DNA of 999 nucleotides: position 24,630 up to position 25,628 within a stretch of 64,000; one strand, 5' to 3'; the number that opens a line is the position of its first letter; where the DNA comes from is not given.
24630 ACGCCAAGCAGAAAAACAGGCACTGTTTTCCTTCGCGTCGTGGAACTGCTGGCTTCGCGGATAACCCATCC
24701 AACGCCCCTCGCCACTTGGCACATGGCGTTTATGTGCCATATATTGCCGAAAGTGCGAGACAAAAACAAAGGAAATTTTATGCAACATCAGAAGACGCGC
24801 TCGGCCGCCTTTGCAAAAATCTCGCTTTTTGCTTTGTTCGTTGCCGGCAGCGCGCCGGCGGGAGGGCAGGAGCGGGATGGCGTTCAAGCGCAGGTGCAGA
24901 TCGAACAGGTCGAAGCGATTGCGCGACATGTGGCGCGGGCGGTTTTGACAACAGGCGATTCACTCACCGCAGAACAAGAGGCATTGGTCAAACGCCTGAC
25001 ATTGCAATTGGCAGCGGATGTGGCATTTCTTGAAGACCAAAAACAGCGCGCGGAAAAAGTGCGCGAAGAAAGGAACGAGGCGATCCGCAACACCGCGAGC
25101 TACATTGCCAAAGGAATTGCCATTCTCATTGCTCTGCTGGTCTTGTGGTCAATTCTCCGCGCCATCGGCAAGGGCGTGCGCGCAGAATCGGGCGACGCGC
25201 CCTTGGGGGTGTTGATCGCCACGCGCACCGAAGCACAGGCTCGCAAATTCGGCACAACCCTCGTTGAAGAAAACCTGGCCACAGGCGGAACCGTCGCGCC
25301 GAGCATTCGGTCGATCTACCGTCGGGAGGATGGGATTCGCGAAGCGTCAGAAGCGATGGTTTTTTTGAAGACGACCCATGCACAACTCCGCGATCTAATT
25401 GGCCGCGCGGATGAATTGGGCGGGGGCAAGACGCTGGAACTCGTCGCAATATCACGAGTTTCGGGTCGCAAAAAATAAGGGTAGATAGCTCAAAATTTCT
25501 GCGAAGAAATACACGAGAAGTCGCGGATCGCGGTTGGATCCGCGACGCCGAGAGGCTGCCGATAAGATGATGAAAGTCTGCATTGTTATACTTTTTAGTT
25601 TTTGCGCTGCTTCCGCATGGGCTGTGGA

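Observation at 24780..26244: Tandem paralogs: signal peptide plus TM anchor fused to CutA1-like domains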

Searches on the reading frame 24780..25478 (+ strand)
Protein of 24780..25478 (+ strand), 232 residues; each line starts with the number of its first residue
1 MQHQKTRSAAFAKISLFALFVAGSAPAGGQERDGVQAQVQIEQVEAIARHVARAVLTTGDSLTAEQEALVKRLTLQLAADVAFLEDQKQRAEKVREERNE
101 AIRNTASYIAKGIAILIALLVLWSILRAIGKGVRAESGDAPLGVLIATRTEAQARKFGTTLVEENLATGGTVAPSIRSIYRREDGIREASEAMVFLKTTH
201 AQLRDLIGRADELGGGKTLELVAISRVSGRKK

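Call 3: search_protein_families(library=pfam, proteins=[window:24780-25475:+], max_evalue=10)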
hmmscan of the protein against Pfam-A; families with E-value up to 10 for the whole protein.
seq(232 aa): 3 families
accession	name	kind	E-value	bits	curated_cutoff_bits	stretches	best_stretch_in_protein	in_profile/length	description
PF03091.20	CutA1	-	6.9e-12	45.5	22.4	1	144-229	3-88/99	CutA1 divalent ion tolerance protein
PF18920.5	DUF5671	-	0.035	14.4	28.4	1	48-132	23-108/132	Domain of unknown function (DUF5671)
PF12501.13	DUF3708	-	0.13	12.3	24.1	1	15-122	62-165/166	Phosphate ATP-binding cassette transporter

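Call 4: search_protein_families(library=ncbifam, proteins=[window:24780-25475:+], max_evalue=10)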
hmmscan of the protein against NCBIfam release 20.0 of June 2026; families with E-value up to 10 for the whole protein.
seq(232 aa): 2 families
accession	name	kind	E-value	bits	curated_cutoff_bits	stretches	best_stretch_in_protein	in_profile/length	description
NF007930.0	PRK10645.1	equivalog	3.2e-05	24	145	1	144-213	16-85/114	divalent cation tolerance protein CutA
NF041095.1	dival_cat_tol_CutA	equivalog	8e-05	22.7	120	1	146-218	6-77/100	divalent-cation tolerance protein CutA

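Call 6: find_homologous_proteins(query=window:24780-25475:+, max_evalue=0.01)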
Query seq(232 aa) (232 aa): 46 proteins with E <= 0.01 among 3464 candidates.
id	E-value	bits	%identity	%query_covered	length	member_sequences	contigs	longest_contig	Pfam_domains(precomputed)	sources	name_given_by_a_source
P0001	9.8e-136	468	100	100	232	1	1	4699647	PF03091.21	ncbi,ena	-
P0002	5.1e-78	279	69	94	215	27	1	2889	PF03091.21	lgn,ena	-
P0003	9.6e-78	279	69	92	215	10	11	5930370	PF03091.21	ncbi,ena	-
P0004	3.1e-77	277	67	92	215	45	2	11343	PF03091.21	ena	-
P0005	3.8e-77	277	65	97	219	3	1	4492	PF03091.21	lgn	-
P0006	6.1e-77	276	66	97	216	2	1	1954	PF03091.21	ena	-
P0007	9.0e-77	275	67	99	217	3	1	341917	PF03091.21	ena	-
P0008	1.1e-76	275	68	92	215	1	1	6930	PF03091.21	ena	-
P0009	1.2e-76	275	68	94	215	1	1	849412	PF03091.21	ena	-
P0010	1.3e-76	275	67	92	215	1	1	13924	PF03091.21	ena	-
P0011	1.5e-76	275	66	94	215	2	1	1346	PF03091.21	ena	-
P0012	2.0e-76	274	65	98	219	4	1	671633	PF03091.21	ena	-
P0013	2.3e-76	274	63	98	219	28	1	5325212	PF03091.21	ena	-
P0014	2.9e-76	274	68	92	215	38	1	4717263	PF03091.21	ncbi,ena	-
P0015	6.4e-76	273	67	91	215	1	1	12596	PF03091.21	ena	-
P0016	1.2e-75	272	66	94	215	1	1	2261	PF03091.21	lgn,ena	-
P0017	1.9e-75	271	66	92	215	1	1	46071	PF03091.21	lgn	-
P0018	2.7e-75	271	67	94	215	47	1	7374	PF03091.21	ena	-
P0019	3.3e-75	270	65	94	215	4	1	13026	PF03091.21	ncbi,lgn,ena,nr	ncbi:MAG: divalent cation tolerance protein CutA [Gemmatimonadetes bacterium]|nr:divalent cation tol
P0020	5.8e-75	269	67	92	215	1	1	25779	PF03091.21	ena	-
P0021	7.3e-75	269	67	91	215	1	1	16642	PF03091.21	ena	-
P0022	8.4e-75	269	66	94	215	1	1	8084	PF03091.21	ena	-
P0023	8.5e-75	269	66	94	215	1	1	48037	PF03091.21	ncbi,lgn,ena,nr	ncbi:MAG: divalent-cation tolerance protein CutA [Gemmatimonadetes bacterium]|nr:divalent-cation tol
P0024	1.0e-74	269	65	94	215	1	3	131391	PF03091.21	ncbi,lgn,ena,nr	ncbi:MAG: divalent-cation tolerance protein CutA [Gemmatimonadetes bacterium]|nr:divalent-cation tol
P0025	2.2e-74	268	64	94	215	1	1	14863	PF03091.21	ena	-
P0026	4.0e-72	260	68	91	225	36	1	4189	PF03091.21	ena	-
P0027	3.1e-70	254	66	94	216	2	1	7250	PF03091.21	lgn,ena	-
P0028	4.5e-69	250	66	97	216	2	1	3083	PF03091.21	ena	-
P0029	8.1e-69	249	65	97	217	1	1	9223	PF03091.21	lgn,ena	-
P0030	1.2e-68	249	65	97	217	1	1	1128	PF03091.21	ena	-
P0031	1.9e-68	248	65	97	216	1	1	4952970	PF03091.21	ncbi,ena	-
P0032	3.9e-68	247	65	97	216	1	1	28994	PF03091.21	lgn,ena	-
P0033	6.0e-68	247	65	97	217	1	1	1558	PF03091.21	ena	-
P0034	7.5e-68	246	65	97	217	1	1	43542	PF03091.21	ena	-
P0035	2.2e-67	245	64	97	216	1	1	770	PF03091.21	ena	-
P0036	2.2e-67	245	64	97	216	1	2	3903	PF03091.21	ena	-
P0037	2.4e-67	245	65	97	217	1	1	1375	PF03091.21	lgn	-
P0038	1.3e-66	242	64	97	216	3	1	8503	PF03091.21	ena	-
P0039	7.6e-64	233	60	91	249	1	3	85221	PF03091.21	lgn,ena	-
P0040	1.2e-63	233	60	91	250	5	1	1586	PF03091.21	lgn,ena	-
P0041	1.1e-57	213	56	94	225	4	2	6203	PF03091.21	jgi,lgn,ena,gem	-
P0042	2.1e-56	209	56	91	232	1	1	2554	PF03091.21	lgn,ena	-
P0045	1.2e-45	174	70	54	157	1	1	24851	PF03091.21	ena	-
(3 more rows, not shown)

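Call 8: find_encoding_contigs(protein=P0001, flank=6000, max_places=3)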
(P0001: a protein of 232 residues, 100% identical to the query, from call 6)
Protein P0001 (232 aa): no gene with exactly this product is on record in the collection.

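Call 9: find_encoding_contigs(protein=P0003, flank=6000, max_places=6)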
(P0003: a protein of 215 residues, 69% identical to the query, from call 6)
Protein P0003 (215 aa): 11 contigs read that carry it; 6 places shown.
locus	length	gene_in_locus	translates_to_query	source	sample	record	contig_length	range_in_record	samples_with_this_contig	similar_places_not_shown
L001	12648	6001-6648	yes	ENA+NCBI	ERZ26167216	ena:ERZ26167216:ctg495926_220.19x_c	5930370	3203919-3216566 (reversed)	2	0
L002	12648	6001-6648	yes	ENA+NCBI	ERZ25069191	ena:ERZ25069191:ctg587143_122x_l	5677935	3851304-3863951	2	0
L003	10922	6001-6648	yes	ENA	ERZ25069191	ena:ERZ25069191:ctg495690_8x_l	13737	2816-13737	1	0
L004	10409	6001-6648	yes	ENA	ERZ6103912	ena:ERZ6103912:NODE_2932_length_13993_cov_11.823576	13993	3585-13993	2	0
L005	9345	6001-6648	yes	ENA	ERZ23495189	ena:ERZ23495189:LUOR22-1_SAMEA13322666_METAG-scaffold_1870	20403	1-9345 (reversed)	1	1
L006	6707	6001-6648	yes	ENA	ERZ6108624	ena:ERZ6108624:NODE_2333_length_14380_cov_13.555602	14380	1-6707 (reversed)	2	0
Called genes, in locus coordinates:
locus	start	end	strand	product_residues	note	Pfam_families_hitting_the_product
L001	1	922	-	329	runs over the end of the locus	PF01408:GFO_IDH_MocA, PF22725:GFO_IDH_MocA_C3, PF02894:GFO_IDH_MocA_C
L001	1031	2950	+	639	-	PF07940:Hepar_II_III_C (weak)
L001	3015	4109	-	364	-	PF00144:Beta-lactamase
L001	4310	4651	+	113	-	PF01797:Y1_Tnp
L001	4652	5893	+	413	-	PF01385:OrfB_IS605, PF07282:Cas12f1-like_TNB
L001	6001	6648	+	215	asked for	PF03091:CutA1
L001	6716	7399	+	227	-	PF03091:CutA1 (faint)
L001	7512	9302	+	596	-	PF21142:A2M_bMG2 (weak), PF11974:bMG3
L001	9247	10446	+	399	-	PF17973:bMG10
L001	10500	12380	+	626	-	PF00912:Transgly, PF00905:Transpeptidase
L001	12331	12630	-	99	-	-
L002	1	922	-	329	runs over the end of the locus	PF01408:GFO_IDH_MocA, PF22725:GFO_IDH_MocA_C3, PF02894:GFO_IDH_MocA_C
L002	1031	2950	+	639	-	PF07940:Hepar_II_III_C (weak)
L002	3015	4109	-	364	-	PF00144:Beta-lactamase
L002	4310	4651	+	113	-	PF01797:Y1_Tnp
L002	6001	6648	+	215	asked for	PF03091:CutA1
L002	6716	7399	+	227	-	PF03091:CutA1 (faint)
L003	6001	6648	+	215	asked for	PF03091:CutA1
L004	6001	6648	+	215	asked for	PF03091:CutA1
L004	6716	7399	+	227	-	PF03091:CutA1 (faint)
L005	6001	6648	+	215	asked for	PF03091:CutA1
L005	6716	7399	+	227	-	PF03091:CutA1 (faint)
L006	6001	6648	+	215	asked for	PF03091:CutA1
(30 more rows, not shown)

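Call 12: find_related_loci(query=A1, collection=genome_contigs, flank=8000)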
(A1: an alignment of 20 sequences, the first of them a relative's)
Query A1 (232 aa) in genome_contigs; peptide patterns used: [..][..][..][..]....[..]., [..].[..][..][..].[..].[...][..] (x = any residue, [..] = any of these).
108 stretches matched a pattern; 18 encode a relative of the query (tblastn E <= 1e-3); 18 distinct loci.
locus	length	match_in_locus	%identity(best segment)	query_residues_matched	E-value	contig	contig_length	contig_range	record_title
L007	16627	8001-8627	69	11-227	3e-89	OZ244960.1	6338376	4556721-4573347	MAG: Candidatus Latescibacterota bacterium isolate 84ceb019-2832-410a-8319-f59b3e32517b genome assembly, chromosome: 1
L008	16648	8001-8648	65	1-224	4e-88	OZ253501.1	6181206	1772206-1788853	MAG: Candidatus Latescibacterota bacterium isolate f485d00f-16df-4488-a4d1-ddfd292eb512 genome assembly, chromosome: 1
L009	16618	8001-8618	68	11-224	1e-86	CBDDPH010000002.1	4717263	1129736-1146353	MAG: Candidatus Latescibacterota bacterium isolate fcaf43fe-a799-4ace-af36-b323ac78cc8e genome assembly, contig: contig_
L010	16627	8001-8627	67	11-227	1e-86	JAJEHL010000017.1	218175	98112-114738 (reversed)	MAG: Candidatus Latescibacterota bacterium isolate p16x60bins.49 k141_577844, whole genome shotgun sequence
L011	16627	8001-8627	67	11-227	1e-86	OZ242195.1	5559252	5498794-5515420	MAG: Candidatus Latescibacterota bacterium isolate a57e98d2-c2a9-4833-8eaa-f85fbefd33d8 genome assembly, chromosome: 1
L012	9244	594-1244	65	1-227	9e-87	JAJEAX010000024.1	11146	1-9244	MAG: Candidatus Latescibacterota bacterium isolate jk18x7bins.9 k141_1623637, whole genome shotgun sequence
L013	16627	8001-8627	67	11-227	1e-86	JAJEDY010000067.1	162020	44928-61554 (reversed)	MAG: Candidatus Latescibacterota bacterium isolate p16x33bins.50 k141_946242, whole genome shotgun sequence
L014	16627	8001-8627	67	11-227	2e-86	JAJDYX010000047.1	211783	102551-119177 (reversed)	MAG: Candidatus Latescibacterota bacterium isolate jk18x34bins.57 k141_24368, whole genome shotgun sequence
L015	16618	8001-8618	67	11-224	2e-86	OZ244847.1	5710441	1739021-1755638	MAG: Candidatus Latescibacterota bacterium isolate 8a2eb0e1-25ad-4382-8bb9-52b38a0e126b genome assembly, chromosome: 1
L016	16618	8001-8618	67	11-224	8e-86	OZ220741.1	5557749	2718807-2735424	MAG: Candidatus Latescibacterota bacterium isolate a9e09e5c-d410-47d8-823c-ef7e39eb5a37 genome assembly, chromosome: 1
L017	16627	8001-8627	65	11-227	8e-86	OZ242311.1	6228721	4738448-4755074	MAG: Candidatus Latescibacterota bacterium isolate bccf755e-c1ee-4055-8c2e-878efcd7d1d4 genome assembly, chromosome: 1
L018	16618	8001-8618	67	11-224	4e-85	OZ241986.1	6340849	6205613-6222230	MAG: Candidatus Latescibacterota bacterium isolate 0d522d25-140f-41b3-910f-d932058e053c genome assembly, chromosome: 1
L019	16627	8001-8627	67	11-227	7e-85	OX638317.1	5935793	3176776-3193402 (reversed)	MAG: uncultured Latescibacteria bacterium isolate cbbe8a84-e08a-4d06-a76e-2eb930d8ff24 genome assembly, chromosome: 1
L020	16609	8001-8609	68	14-224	2e-83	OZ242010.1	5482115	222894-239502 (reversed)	MAG: Candidatus Latescibacterota bacterium isolate 318c57a3-5c92-4b38-acc3-b9680ed3e2d2 genome assembly, chromosome: 1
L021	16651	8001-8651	67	1-229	4e-84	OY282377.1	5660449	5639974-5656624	MAG: uncultured Latescibacteria bacterium genome assembly, chromosome: 1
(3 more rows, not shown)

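Call 17: predict_structure(alignment_id=A1)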
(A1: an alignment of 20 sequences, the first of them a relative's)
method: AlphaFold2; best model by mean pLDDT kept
length: 232 residues; sequences in the alignment: 20
mean_pLDDT: 62.9   pTM: 0.33
mean pLDDT of the five models: 62.9, 57.8, 55.3, 48.9, 48.1
residues with pLDDT >= 90: 0; 70-90: 85; 50-70: 104; < 50: 43
segments of 3 or more residues with pLDDT < 50: 1-8, 23-43, 132-138, 227-232
pLDDT, mean of each block of 10 residues (from residue 1): 45 56 40 42 51 53 66 70 70 66 63 76 67 48 76 81 81 60 56 78 82 71 55 38
secondary structure, 60 per line:
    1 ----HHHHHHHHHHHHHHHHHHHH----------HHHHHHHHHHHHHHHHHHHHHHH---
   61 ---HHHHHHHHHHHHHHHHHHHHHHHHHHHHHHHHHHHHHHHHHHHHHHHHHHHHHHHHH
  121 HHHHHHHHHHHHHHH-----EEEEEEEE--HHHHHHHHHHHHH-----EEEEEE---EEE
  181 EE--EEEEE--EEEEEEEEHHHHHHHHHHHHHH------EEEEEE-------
elements in order: H5-24 H35-57 H64-135 E141-148 H151-163 E169-174 E178-182 E185-189 E192-199 H200-213 E220-225

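Call 21: search_solved_structures(query=A1, max_evalue=1, show_alignments=2)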
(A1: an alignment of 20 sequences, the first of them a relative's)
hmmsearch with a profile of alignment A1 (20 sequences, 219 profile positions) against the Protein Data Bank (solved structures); distinct sequences matched with E-value up to 1: 32.
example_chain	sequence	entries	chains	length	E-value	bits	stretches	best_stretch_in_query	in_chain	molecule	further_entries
1nza_A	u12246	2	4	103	7.3e-11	44.8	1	135-216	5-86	Divalent cation tolerance protein | Divalent Cation Tolerance Protein CutA1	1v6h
4e98_A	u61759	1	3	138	6.2e-10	41.8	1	135-216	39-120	CutA1 divalent ion tolerance protein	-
7l85_A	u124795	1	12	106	2.7e-09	39.7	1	135-216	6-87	BG505 SOSIP-T33-31A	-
4zk7_M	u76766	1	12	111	3.2e-09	39.4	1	135-216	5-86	Divalent-cation tolerance protein CutA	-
4y65_A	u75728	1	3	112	1.1e-06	31.2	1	128-215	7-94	Divalent-cation tolerance protein CutA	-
1naq_A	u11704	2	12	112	1.2e-06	31.1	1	128-215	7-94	Periplasmic divalent cation tolerance protein cutA | Divalent-cation tolerance protein CutA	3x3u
3ah6_A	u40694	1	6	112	1.3e-06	30.9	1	128-215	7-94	Divalent-cation tolerance protein cutA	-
3opk_A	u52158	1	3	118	2e-06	30.3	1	132-215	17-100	Divalent-cation tolerance protein cutA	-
3aa9_A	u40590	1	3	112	1.3e-05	27.7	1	128-215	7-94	Divalent-cation tolerance protein cutA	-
4y6i_A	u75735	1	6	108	1.3e-05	27.7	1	128-215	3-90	Divalent-cation tolerance protein CutA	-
3aa8_A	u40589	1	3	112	1.4e-05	27.6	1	128-215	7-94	Divalent-cation tolerance protein cutA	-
2zom_A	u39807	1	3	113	9.1e-05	24.9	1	133-216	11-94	Protein CutA, chloroplast, putative, expressed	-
4iyq_A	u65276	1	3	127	0.00031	23.2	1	138-215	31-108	Divalent ion tolerance protein CutA1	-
1osc_A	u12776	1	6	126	0.00042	22.7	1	136-215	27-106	similar to divalent cation tolerant protein CUTA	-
1xk8_A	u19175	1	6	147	0.00048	22.5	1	136-215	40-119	Divalent cation tolerant protein CUTA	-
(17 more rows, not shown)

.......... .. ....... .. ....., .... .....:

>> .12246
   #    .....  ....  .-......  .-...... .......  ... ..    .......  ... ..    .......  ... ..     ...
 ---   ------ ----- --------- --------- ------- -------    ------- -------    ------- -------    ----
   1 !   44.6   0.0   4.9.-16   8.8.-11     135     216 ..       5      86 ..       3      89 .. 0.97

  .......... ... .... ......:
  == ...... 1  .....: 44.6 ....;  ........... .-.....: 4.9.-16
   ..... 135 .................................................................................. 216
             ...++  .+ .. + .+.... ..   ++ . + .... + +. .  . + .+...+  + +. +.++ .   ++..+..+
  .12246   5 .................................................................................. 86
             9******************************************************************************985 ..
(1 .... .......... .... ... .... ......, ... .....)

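Call 24: fold_search(model_id=the predicted structure, library=pdb)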
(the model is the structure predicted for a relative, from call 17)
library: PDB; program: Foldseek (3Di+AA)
matches with E <= 10: 1627; with E <= 0.001: 86
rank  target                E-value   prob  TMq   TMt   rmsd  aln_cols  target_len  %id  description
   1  4y6i_F                1.8e-08  1.00  0.37  0.76   2.2        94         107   26  Crystal structure of E.coli CutA1 E61V/C16A/C39A/C79A mutation (released 2015-09-23)
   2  3aa9_A                3.5e-08  1.00  0.36  0.76   2.2        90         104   26  Crystal Structure Analysis of the Mutant CutA1 (E61V) from E. coli (released 2010-08-11)
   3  4zk7_M                4.5e-08  1.00  0.35  0.75   2.9        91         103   32  Crystal structure of rescued two-component self-assembling tetrahedral cage T33-31 (released 2015-07-29)
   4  3aa8_C                5.4e-08  1.00  0.36  0.76   2.4        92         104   25  Crystal Structure Analysis of the Mutant CutA1 (S11V/E61V) from E. coli (released 2010-08-11)
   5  4y6i_B                6.5e-08  1.00  0.37  0.75   2.1        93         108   26  Crystal structure of E.coli CutA1 E61V/C16A/C39A/C79A mutation (released 2015-09-23)
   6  3aa9_C                7.0e-08  1.00  0.36  0.75   2.9        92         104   25  Crystal Structure Analysis of the Mutant CutA1 (E61V) from E. coli (released 2010-08-11)
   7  1nza                  8.4e-08  1.00  0.35  0.74   2.4        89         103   32  Divalent cation tolerance protein (Cut A1) from thermus thermophilus HB8 (released 2003-03-11)
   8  1naq_C                8.9e-08  1.00  0.37  0.77   2.0        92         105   26  Crystal structure of CUTA1 from E.coli at 1.7 A resolution (released 2003-11-25)
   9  7l85_A                9.5e-08  1.00  0.36  0.75   2.2        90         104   32  Designed tetrahedral nanoparticle T33-31 presenting BG505 SOSIP trimers (released 2021-08-04)
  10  1naq_E                9.5e-08  1.00  0.37  0.78   2.0        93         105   27  Crystal structure of CUTA1 from E.coli at 1.7 A resolution (released 2003-11-25)
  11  1xk8_A                1.0e-07  1.00  0.35  0.72   1.9        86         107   23  Divalent cation tolerant protein CUTA from Homo sapiens O60888 (released 2004-10-19)
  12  4zk7_Q                1.0e-07  1.00  0.35  0.72   2.8        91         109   32  Crystal structure of rescued two-component self-assembling tetrahedral cage T33-31 (released 2015-07-29)
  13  3ah6_B                1.1e-07  1.00  0.36  0.76   2.1        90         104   27  Remarkable improvement of the heat stability of CutA1 from E.coli by rational protein designing (released 2010-08-11)
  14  4y65_A                1.1e-07  1.00  0.35  0.68   3.5        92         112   26  Crystal structure of E.coli CutA1 C16A/C39A/C79A mutation (released 2015-04-15)
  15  3x3u_A                1.4e-07  1.00  0.36  0.75   2.2        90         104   27  Crystal structure of wild-type of E. coli CutA1 (released 2015-04-15)
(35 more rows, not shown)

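Call 31: search_protein_representatives(alignment_id=A3)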
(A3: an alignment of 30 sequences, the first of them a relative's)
Query: 30 sequences, 236 profile positions. Proteins with E-value up to 0.001 (for the whole library): 1445; up to 1e-10: 58; up to 1e-30: 15. The best 150 are listed.
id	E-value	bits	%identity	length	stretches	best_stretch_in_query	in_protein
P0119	5.3e-93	327.0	-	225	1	1-236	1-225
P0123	7.0e-71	254.6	-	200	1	36-236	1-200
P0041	1.3e-59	217.6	-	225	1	7-223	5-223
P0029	3.1e-59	216.4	-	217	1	8-220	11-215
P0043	6.7e-54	199.0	-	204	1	4-175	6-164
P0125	4.8e-52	192.9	-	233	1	8-236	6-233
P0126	2.1e-47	177.7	-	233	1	10-236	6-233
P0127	1.8e-46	174.7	-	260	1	8-221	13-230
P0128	4.8e-40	153.6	-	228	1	5-219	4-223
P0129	2.5e-37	144.7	-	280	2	107-236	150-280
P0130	1.3e-36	142.4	-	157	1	85-182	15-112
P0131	4.8e-34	134.0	-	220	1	7-220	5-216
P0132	5.0e-34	133.9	-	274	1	10-228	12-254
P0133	1.3e-31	126.0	-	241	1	22-221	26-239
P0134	6.6e-31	123.7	-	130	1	2-112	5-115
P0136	1.1e-29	119.8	-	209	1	72-231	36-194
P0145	8.0e-23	97.3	-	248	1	8-231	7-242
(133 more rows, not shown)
